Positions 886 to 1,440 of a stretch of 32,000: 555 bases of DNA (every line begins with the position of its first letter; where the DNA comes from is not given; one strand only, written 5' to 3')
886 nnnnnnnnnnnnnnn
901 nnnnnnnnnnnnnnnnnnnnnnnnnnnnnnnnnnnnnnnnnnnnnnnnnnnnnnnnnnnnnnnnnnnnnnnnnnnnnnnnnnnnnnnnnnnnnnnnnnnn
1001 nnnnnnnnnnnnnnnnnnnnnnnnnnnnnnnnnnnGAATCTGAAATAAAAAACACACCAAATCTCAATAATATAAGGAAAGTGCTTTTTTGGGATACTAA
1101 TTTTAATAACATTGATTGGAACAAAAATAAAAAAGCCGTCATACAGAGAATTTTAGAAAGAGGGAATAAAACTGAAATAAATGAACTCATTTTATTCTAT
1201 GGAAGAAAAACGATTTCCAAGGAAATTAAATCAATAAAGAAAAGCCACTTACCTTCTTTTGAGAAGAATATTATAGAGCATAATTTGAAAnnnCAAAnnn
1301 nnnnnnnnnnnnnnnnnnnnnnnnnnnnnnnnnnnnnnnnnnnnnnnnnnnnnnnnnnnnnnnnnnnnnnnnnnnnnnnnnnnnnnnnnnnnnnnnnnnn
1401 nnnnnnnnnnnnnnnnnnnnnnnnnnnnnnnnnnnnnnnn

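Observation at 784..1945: Non-canonical AbiE-like pair: HigA-type HTH fused to an extra domain replaces AbiEi upstream of a compact DUF1814 nucleotidyltransferase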

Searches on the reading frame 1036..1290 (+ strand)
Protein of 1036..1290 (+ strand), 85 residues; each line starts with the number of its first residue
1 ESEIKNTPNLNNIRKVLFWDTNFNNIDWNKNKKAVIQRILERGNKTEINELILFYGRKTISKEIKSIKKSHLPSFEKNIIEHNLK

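Call 23: search_protein_representatives(protein=window:1036-1290:+)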
Query: 85 residues. Proteins with E-value up to 0.001 (for the whole library): 400; up to 1e-10: 69; up to 1e-30: 1. The best 150 are listed.
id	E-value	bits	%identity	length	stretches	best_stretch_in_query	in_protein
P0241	1.2e-31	124.4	81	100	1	5-84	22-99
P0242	1.8e-30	120.7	67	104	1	1-85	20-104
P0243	1.4e-25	105.1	62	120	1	3-84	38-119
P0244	3.5e-22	94.3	61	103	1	10-80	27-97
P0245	1.8e-21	92.0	51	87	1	5-82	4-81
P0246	1.7e-20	88.9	54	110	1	7-80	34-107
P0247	2.3e-19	85.3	69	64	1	24-84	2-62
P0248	1.8e-18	82.5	51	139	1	4-78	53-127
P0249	2.2e-18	82.2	51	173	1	5-81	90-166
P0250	2.4e-17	78.9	64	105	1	7-66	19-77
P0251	1.9e-16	76.0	49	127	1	5-78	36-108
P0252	3.5e-16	75.2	50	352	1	8-79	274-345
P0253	5.9e-16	74.5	52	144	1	6-78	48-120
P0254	7.7e-16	74.1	53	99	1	2-82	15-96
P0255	1.1e-15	73.5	47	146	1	7-82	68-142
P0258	5.0e-15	71.5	48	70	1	3-68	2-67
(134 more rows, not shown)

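Call 29: search_solved_structures(query=A3, max_evalue=10)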
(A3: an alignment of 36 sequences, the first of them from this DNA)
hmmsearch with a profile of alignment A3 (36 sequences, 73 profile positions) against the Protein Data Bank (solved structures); distinct sequences matched with E-value up to 10: 16.
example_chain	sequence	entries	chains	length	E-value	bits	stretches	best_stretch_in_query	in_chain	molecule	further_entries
7cgf_A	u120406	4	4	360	0.051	16.3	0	19-49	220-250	PUM-HD domain-containing protein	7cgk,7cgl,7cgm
3h3d_X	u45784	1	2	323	0.078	15.7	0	27-49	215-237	Maternal protein pumilio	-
5kl1_A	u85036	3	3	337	0.098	15.4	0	27-49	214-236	Maternal protein pumilio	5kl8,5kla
5ykh_A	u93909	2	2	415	0.12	15.1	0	26-49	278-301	Pumilio homolog 1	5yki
6nod_A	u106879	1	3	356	0.39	13.5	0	19-49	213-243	PUF (Pumilio/FBF) domain-containing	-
3gvo_A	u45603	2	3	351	0.41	13.4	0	26-49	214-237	Pumilio homolog 2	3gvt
7cgg_A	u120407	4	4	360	0.44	13.3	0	19-49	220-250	PUM-HD domain-containing protein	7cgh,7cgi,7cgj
3q0q_A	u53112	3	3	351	0.59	12.9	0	26-49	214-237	Pumilio homolog 2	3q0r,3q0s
3eph_A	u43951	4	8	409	0.6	12.8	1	36-57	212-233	tRNA isopentenyltransferase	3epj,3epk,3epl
6o6q_A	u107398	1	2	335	0.7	12.6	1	10-45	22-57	Casein kinase 2 catalytic subunit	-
3vx6_A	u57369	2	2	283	1.2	11.8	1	36-53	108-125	E1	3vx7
6q38_A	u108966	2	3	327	1.3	11.8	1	6-67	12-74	Casein kinase II subunit alpha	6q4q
5cvg_A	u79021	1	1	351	1.5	11.6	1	6-67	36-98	Casein kinase II subunit alpha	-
5clp_A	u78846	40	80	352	1.5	11.6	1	6-67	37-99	Casein kinase II subunit alpha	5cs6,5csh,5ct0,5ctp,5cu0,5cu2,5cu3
6yzh_A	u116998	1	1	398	1.8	11.3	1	6-67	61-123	Casein kinase II subunit alpha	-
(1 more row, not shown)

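Call 31: find_related_loci(query=A4, collection=genome_contigs, flank=3000)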
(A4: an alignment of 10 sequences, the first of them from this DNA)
Query A4 (73 aa) in genome_contigs; peptide patterns used: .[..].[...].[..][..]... (x = any residue, [..] = any of these).
553 stretches matched a pattern; 535 encode a relative of the query (tblastn E <= 1e-3); the best 80 are kept; 80 distinct loci.
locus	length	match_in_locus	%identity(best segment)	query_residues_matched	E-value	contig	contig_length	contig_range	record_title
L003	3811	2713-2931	85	1-73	9e-39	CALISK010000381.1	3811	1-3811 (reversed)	MAG: uncultured Tenacibaculum sp. isolate R3_Bin_METABAT__240_sub_1 genome assembly, contig: c_000001534792, whole genom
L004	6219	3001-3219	85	1-73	8e-39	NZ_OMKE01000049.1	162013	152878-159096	Aquimarina aquimarini strain Aq135, whole genome shotgun sequence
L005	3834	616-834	85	1-73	9e-39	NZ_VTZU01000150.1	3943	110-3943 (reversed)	Aquimarina sp. RZ0 Scaffold144_1, whole genome shotgun sequence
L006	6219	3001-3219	84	1-73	7e-38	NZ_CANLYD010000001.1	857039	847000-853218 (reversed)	Uncultured Aquimarina sp. isolate 3-916-3Z.fasta NODE_1, whole genome shotgun sequence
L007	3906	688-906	79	1-73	4e-37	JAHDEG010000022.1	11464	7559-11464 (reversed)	MAG: Flavobacteriales bacterium isolate MAG-176 ND_3601, whole genome shotgun sequence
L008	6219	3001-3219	81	1-73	1e-36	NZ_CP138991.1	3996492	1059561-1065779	Maribacter sp. R77961 chromosome, complete genome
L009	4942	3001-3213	83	3-73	4e-36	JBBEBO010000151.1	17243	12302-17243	MAG: Brumimicrobium sp. isolate LejiaF_34_24 Lejia_F_4765_length_17243_cov_14, whole genome shotgun sequence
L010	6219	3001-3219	74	1-73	3e-35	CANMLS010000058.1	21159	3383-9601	uncultured Aquimarina sp. isolate 637-3Z.fasta genome assembly, contig: NODE_58, whole genome shotgun sequence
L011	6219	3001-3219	77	1-73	6e-35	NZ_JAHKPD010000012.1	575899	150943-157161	Pseudotamlana agarivorans strain I2M19 I2M19_I2M19_contig_5, whole genome shotgun sequence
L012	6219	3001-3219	77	1-73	2e-34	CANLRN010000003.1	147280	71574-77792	uncultured Aquimarina sp. isolate 4-651-3Z.fasta genome assembly, contig: NODE_3, whole genome shotgun sequence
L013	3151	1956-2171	75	2-73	3e-34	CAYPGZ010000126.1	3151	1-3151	MAG TPA_asm: uncultured Flavobacteriaceae bacterium isolate SRP187154_co1_297 genome assembly, contig: NODE_48426_length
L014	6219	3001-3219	74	1-73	4e-34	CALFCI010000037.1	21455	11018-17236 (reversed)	MAG: uncultured Aquimarina sp. isolate R3_Bin_Bin_100_sub_1 genome assembly, contig: c_000001932249, whole genome shotgu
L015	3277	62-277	75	1-72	4e-34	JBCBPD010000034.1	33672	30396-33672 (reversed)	MAG: Bacteroidota bacterium isolate J06633_22 k141_469858_length_33672_cov_20.0000, whole genome shotgun sequence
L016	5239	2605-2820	74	2-73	3e-33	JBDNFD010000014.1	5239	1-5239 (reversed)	MAG: Flavobacteriaceae bacterium isolate concoct.105.WLB k141_61362, whole genome shotgun sequence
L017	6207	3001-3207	75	5-73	3e-33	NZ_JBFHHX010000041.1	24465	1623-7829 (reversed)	MAG: Lutibacter sp. isolate Mix_sand07.2021.05.G.23 k141_771181_length_24465_cov_74.6011, whole genome shotgun sequence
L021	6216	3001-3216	65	2-73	3e-31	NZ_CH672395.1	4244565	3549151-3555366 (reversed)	Leeuwenhoekiella blandensis MED217 scf_1099517004314, whole genome shotgun sequence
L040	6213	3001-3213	63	2-72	1e-28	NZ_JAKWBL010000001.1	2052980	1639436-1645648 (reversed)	Niabella ginsengisoli strain GR10-1 utg000001l, whole genome shotgun sequence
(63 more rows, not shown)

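Call 38: find_homologous_proteins(query=A6, max_evalue=0.001)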
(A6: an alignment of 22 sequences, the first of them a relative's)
Query A6 (22 sequences) (70 aa, profile of the alignment): 2907 proteins with E <= 0.001 among 3190 candidates; the best 120 are listed.
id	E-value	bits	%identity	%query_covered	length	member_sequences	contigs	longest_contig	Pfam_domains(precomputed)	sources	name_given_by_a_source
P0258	7.6e-28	114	100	100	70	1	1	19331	PF21956.2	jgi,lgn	-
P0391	1.5e-27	113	65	89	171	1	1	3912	PF21956.2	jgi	jgi:addiction module HigA family antidote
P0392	2.2e-27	112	66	83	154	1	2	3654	PF21956.2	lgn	-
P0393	2.4e-27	112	64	76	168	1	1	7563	PF21956.2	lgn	-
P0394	3.7e-27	112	62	86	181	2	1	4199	PF21956.2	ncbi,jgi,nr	ncbi:MAG: plasmid maintenance system antidote protein [Bacteroidales bacterium]|jgi:addiction module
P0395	4.4e-27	111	74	81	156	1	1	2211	PF21956.2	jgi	jgi:addiction module HigA family antidote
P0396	5.2e-27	111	60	83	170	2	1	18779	PF21956.2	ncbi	-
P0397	6.5e-27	111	70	81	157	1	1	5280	PF21956.2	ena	-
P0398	6.9e-27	111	66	83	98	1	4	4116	PF21956.2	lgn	-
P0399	6.9e-27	111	66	91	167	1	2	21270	PF21956.2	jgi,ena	-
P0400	7.0e-27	111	63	81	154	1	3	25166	PF21956.2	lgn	-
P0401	8.4e-27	110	71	83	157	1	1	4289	PF21956.2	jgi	-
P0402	9.2e-27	110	65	81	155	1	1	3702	PF21956.2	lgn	-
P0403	1.0e-26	110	69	87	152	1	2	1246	PF21956.2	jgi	jgi:plasmid maintenance system antidote protein VapI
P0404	1.2e-26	110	70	81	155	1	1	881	PF21956.2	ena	-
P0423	3.0e-26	109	68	81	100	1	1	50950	PF21956.2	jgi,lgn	-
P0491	1.3e-25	107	67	83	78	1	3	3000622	PF21956.2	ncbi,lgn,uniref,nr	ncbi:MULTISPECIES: hypothetical protein [unclassified Flavobacterium]|uniref:DUF6922 domain-containi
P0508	1.7e-25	106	59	84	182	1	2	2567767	PF21956.2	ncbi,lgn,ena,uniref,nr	ncbi:DUF6922 domain-containing protein [uncultured Bacteroides sp.]|uniref:helix-turn-helix transcri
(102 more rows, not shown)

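Call 39: find_encoding_contigs(protein=P0491, flank=3000, max_places=3)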
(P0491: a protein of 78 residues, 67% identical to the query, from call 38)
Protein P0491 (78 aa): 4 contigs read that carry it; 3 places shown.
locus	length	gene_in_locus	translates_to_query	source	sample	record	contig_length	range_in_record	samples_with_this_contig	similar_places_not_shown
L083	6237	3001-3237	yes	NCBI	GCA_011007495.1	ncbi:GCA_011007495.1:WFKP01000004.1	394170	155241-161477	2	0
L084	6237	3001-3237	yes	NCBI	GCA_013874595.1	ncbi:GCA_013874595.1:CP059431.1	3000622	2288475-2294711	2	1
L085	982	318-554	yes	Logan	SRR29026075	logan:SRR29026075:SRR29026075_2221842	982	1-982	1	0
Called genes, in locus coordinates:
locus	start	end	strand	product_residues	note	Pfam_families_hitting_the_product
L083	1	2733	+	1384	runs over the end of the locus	PF13855:LRR_8 (faint), PF23211:LRR_LRWD1 (faint), PF23598:LRR_14 (faint), PF12799:LRR_4, PF00025:Arf (weak), PF08477:Roc, PF16095:COR-A, PF13676:TIR_2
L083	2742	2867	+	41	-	-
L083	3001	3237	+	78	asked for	PF21956:DUF6922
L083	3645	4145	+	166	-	PF01381:HTH_3 (faint), PF21956:DUF6922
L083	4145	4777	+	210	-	PF08843:AbiEii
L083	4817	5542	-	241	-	PF00072:Response_reg, PF04397:LytTR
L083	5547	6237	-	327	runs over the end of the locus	PF06580:His_kinase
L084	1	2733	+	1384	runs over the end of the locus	PF13855:LRR_8 (faint), PF23211:LRR_LRWD1 (faint), PF23598:LRR_14 (faint), PF12799:LRR_4, PF00025:Arf (weak), PF08477:Roc, PF16095:COR-A, PF13676:TIR_2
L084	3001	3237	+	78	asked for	PF21956:DUF6922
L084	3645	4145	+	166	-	PF01381:HTH_3 (faint), PF21956:DUF6922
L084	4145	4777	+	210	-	PF08843:AbiEii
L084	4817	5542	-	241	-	PF00072:Response_reg, PF04397:LytTR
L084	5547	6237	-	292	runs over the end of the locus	PF06580:His_kinase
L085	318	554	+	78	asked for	PF21956:DUF6922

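Call 40: find_encoding_contigs(protein=P0258, flank=3000, max_places=2)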
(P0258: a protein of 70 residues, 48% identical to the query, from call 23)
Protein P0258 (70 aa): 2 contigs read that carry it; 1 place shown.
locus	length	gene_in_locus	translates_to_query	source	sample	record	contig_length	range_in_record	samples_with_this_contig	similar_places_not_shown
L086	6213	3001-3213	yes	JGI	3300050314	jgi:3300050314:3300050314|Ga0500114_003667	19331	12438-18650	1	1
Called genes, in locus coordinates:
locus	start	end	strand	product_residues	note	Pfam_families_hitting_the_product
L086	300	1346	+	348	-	PF09952:AbiEi_2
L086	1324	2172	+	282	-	-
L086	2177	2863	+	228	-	PF13672:PP2C_2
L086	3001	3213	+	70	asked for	PF21956:DUF6922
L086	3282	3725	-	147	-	-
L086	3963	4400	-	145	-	PF08837:DUF1810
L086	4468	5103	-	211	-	-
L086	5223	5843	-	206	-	-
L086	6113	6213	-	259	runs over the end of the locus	?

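Call 41: find_encoding_contigs(protein=P0423, flank=3000, max_places=2)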
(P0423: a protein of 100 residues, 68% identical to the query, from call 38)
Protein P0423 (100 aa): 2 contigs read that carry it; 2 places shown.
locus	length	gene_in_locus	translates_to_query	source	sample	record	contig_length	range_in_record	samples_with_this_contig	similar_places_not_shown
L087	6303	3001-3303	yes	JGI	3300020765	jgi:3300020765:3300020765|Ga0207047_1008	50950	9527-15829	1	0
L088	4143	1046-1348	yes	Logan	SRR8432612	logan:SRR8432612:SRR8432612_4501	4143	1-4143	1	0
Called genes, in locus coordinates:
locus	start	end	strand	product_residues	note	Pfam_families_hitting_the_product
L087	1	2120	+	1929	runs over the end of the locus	PF07495:Y_Y_Y (faint), PF13895:Ig_2 (faint), PF19081:Ig_7 (faint), PF18911:PKD_4 (faint), PF13585:CHU_C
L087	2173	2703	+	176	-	-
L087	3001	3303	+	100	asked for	PF21956:DUF6922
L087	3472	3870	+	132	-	PF12869:tRNA_anti-like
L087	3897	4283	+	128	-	-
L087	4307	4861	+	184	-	PF04264:YceI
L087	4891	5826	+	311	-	PF19089:DUF5777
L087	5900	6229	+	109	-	PF04342:DMT_6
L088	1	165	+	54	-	?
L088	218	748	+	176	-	-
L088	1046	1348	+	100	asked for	PF21956:DUF6922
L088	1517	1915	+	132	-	PF12869:tRNA_anti-like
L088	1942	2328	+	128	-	-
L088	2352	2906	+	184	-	PF04264:YceI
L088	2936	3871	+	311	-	PF19089:DUF5777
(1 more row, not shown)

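Call 42: find_encoding_contigs(protein=P0508, flank=3000, max_places=2)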
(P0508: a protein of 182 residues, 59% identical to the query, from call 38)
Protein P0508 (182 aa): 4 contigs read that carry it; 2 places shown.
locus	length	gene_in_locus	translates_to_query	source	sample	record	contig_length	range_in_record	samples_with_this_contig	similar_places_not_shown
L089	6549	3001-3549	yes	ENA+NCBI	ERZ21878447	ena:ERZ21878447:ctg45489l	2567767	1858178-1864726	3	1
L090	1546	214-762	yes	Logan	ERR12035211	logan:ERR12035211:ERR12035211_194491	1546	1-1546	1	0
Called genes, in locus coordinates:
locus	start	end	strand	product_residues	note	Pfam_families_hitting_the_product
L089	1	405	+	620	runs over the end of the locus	PF01301:Glyco_hydro_35, PF02449:Glyco_hydro_42 (weak), PF13364:BetaGal_ABD2 (faint), PF21317:BetaGal_ABD_1, PF21467:BetaGal_gal-bd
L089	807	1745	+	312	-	PF07751:Abi_2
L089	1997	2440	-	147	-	PF13635:DUF4143 (weak)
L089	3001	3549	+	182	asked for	PF21956:DUF6922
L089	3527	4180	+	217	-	PF08843:AbiEii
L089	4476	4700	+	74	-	-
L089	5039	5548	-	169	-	PF02357:NusG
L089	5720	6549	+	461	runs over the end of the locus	PF00083:Sugar_tr, PF07690:MFS_1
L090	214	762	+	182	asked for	PF21956:DUF6922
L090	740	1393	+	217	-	PF08843:AbiEii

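Call 68: predict_structure(alignment_id=A8)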
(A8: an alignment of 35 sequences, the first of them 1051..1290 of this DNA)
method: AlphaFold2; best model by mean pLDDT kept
length: 80 residues; sequences in the alignment: 35
mean_pLDDT: 93.7   pTM: 0.84
mean pLDDT of the five models: 93.7, 93.3, 92.7, 92.4, 92.4
residues with pLDDT >= 90: 72; 70-90: 8; 50-70: 0; < 50: 0
segments of 3 or more residues with pLDDT < 50: none
pLDDT, mean of each block of 10 residues (from residue 1): 94 92 95 96 98 96 85 94
secondary structure, 60 per line:
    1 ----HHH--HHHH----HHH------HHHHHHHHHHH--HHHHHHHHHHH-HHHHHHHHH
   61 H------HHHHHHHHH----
elements in order: H10-13 H27-37 H40-50 H52-61 H68-76

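Call 74: fold_search(model_id=the predicted structure, library=pdb)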
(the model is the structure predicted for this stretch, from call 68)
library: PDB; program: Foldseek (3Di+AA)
matches with E <= 10: 21; with E <= 0.001: 0
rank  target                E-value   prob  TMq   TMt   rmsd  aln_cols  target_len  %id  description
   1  1ome_B                3.4e+00  0.08  0.27  0.11   7.8        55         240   24  CRYSTAL STRUCTURE OF THE OMEGA LOOP DELETION MUTANT (RESIDUES 163-178 DELETED) OF BETA-LACTAMASE FROM STAPHYLOCOCCUS A (released 1998-05-27)
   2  9dum_G                3.4e+00  0.06  0.27  0.08  10.7        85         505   14  Human PELP1-WDR18-TEX10 complex (released 2025-04-30)
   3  3h3d_Y                5.2e+00  0.06  0.25  0.09   6.7        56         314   21  Drosophila Pumilio RNA binding domain (Puf domain) (released 2009-04-28)
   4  3l9t                  5.2e+00  0.06  0.33  0.17   5.5        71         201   15  The Crystal Structure of smu.31 from Streptococcus mutans UA159 (released 2011-01-05)
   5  5eph_D                5.9e+00  0.06  0.28  0.10   9.2        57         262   18  Crystal structure of extended-spectrum beta-lactamase BEL-1 in complex with Imipenem (released 2016-09-21)
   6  6iur_B                6.6e+00  0.09  0.40  0.08   4.4        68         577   12  A phosphatase complex STRN3-PP2Aa (released 2019-12-04)
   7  8y9r_B                6.6e+00  0.05  0.28  0.11   7.9        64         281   12  Crystal structure of Spiral2 microtubule-binding domain from Physcomitrella patens (released 2024-12-18)
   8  5igy                  6.6e+00  0.04  0.22  0.08   8.4        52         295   19  Macrolide 2'-phosphotransferase type II - complex with GDP and erythromycin (released 2017-04-26)
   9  1upl_B                6.6e+00  0.04  0.28  0.09  10.8        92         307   11  Crystal structure of MO25 alpha (released 2004-01-22)
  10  8k83_B                7.5e+00  0.14  0.43  0.22   3.2        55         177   11  De novo design protein -N2 (released 2024-07-31)
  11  4ags_A                7.5e+00  0.03  0.21  0.05   9.0        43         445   14  Leishmania TDR1 - a unique trimeric glutathione transferase (released 2012-07-04)
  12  4hes_A                7.9e+00  0.05  0.29  0.10   7.2        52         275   12  Structure of a Beta-Lactamase Class A-like Protein from Veillonella parvula. (released 2012-10-17)
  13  3h3d_X                7.9e+00  0.04  0.25  0.09   6.7        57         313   21  Drosophila Pumilio RNA binding domain (Puf domain) (released 2009-04-28)
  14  6gzc_C                7.9e+00  0.01  0.20  0.13  10.7        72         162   12  heterotetrameric katanin p60:p80 complex (released 2019-08-07)
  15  8k83_A                8.4e+00  0.13  0.44  0.22   3.1        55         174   11  De novo design protein -N2 (released 2024-07-31)
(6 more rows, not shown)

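Call 80: fold_search(model_id=the predicted structure, library=viral)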
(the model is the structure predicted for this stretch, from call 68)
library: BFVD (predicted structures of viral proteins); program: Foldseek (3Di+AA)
matches with E <= 10: 37; with E <= 0.001: 0
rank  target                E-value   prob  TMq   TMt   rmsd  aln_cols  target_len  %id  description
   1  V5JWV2                2.0e+00  0.06  0.23  0.27   8.2        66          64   14  Phage protein [Pseudomonas phage PAK_P4]
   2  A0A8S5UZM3            4.3e+00  0.02  0.18  0.14  15.2        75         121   13  Uncharacterized protein [Siphoviridae sp. ctJT77]
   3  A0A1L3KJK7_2          4.9e+00  0.04  0.25  0.03   8.0        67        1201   15  (no name in the UniProt tables at hand)
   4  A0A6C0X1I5            5.2e+00  0.10  0.37  0.06   6.0        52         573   17  RNA-dependent RNA polymerase [Apple partiti-like virus 3]
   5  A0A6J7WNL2            5.2e+00  0.03  0.24  0.16  11.5        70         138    8  Uncharacterized protein [uncultured Caudovirales phage]
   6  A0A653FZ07            5.5e+00  0.06  0.32  0.38   5.8        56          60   14  Uncharacterized protein [Escherichia phage Stevie_ev116]
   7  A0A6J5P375            5.5e+00  0.02  0.23  0.22  17.3        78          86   12  Uncharacterized protein [uncultured Caudovirales phage]
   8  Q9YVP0                5.8e+00  0.13  0.45  0.14   4.1        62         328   16  Uncharacterized protein [Melanoplus sanguinipes entomopoxvirus]
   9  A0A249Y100            5.8e+00  0.11  0.38  0.17   3.8        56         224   16  (no name in the UniProt tables at hand)
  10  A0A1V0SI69            6.5e+00  0.09  0.39  0.11   4.6        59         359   12  Uncharacterized protein [Klosneuvirus KNV1]
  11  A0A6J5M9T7            6.5e+00  0.07  0.37  0.35   7.6        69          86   13  Uncharacterized protein [uncultured Caudovirales phage]
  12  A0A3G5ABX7            6.5e+00  0.06  0.31  0.21   5.7        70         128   13  Uncharacterized protein (Fragment) [Hyperionvirus sp.]
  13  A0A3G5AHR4            6.5e+00  0.04  0.33  0.23   6.3        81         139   18  Uncharacterized protein [Sylvanvirus sp.]
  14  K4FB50                6.5e+00  0.04  0.29  0.11   9.4        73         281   19  Uncharacterized protein [Cronobacter phage vB_CsaM_GAP32]
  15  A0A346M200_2          6.5e+00  0.02  0.27  0.04  10.7        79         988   16  (no name in the UniProt tables at hand)
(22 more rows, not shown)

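Call 89: search_solved_structures(query=A8, max_evalue=10, show_alignments=2)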
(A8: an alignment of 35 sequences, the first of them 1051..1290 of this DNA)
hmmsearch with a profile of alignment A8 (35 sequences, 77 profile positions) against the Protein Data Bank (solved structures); distinct sequences matched with E-value up to 10: 3.
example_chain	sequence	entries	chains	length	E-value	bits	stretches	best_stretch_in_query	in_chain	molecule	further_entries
5vdn_A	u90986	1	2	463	0.93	12.6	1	14-48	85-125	Glutathione oxidoreductase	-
6q38_A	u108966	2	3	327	2.3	11.3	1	4-66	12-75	Casein kinase II subunit alpha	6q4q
5ts8_A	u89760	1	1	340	2.6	11.1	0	4-66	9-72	Protein kinase CK2 catalytic subunit CK2 alpha-3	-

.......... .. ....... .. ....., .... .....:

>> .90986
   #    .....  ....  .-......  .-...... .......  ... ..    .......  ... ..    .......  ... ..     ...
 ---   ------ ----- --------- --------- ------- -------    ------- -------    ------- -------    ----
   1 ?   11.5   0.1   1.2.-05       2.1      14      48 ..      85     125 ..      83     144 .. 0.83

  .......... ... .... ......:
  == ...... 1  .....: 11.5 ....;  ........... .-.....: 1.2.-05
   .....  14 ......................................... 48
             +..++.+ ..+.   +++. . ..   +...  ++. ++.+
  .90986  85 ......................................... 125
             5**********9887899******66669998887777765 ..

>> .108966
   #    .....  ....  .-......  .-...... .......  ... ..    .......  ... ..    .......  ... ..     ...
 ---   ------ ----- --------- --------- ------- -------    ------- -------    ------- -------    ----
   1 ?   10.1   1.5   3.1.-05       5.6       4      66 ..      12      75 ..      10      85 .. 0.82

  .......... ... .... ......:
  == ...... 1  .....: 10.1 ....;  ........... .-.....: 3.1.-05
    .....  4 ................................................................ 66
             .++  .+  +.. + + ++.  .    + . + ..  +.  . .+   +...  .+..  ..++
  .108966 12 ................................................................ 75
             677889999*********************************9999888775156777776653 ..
